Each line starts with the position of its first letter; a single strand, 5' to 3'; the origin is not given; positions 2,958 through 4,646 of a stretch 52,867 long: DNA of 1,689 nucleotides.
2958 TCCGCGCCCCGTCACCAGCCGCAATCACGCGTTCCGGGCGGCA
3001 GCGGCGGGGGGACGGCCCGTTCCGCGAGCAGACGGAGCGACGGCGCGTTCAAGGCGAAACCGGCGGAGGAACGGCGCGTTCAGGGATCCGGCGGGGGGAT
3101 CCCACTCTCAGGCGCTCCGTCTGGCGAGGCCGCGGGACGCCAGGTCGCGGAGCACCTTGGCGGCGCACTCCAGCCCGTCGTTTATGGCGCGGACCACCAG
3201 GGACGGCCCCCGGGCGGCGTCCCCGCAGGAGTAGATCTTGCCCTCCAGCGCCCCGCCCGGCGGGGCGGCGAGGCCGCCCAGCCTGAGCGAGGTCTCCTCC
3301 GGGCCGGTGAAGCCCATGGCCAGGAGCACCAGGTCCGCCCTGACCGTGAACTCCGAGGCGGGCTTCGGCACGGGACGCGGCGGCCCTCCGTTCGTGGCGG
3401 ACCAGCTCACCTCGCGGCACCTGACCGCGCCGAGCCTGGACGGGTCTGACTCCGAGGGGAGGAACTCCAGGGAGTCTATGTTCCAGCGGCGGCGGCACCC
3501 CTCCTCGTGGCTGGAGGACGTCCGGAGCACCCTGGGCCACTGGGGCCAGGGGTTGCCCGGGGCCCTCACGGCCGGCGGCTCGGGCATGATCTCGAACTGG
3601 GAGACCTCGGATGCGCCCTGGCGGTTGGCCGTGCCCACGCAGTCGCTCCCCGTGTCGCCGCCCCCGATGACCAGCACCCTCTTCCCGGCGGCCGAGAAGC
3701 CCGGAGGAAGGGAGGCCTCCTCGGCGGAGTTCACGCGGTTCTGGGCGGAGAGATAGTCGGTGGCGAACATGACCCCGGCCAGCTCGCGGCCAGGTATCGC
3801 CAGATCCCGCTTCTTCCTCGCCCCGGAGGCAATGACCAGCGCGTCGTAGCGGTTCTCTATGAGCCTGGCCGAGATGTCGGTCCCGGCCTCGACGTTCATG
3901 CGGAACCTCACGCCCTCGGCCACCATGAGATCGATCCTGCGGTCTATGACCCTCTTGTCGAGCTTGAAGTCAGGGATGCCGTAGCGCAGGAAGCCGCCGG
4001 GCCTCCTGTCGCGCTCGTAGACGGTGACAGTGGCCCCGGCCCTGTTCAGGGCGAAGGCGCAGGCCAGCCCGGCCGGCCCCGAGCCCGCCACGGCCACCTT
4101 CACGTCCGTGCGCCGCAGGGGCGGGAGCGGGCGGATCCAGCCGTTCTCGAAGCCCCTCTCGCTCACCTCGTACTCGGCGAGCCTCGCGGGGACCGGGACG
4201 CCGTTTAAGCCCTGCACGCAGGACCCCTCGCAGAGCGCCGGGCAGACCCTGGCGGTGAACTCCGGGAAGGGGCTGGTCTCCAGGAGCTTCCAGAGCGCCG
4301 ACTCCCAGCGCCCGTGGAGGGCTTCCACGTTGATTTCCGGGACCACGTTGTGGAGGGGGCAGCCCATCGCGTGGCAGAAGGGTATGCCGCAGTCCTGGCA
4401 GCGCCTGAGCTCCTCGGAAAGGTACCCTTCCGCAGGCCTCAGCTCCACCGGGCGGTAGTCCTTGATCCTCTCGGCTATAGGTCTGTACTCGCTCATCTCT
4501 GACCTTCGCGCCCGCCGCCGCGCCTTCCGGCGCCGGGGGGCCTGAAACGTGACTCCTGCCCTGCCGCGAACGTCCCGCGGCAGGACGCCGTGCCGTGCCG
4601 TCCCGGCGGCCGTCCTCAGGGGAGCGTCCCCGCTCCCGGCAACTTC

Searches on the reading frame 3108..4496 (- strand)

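Call 84: search_protein_families(library=pfam, proteins=[window:3108-4496:-], max_evalue=0.0001)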
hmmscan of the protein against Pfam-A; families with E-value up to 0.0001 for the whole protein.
window:3108-4496:- (462 aa): 9 families
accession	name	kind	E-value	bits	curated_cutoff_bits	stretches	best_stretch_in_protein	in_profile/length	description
PF07992.20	Pyr_redox_2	-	4.4e-20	72.7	26.1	1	133-306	2-176/291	Pyridine nucleotide-disulphide oxidoreductase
PF14691.11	Fer4_20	-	1.3e-12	48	25.8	1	13-101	4-94/113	Dihydroprymidine dehydrogenase domain II, 4Fe-4S cluster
PF13450.12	NAD_binding_8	-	2.1e-08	34.7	21.9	1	136-168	1-33/68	NAD(P)-binding Rossmann-like domain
PF00070.33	Pyr_redox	-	9.4e-08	32.9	22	0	133-167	1-35/82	Pyridine nucleotide-disulphide oxidoreductase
PF01266.30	DAO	-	1.8e-05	24.9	27.9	1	133-167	1-35/353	FAD dependent oxidoreductase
PF03486.20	HI0933_like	-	2.7e-05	24.2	50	0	133-167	2-36/244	HI0933-like protein Rossmann domain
PF12831.13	FAD_oxidored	-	2.8e-05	24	27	1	134-170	2-38/416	FAD dependent oxidoreductase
PF01593.30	Amino_oxidase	-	4.2e-05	23.4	19.8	0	142-168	2-28/443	Flavin containing amine oxidoreductase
PF13738.12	Pyr_redox_3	-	9.8e-05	22.2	30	0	136-165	2-32/305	Pyridine nucleotide-disulphide oxidoreductase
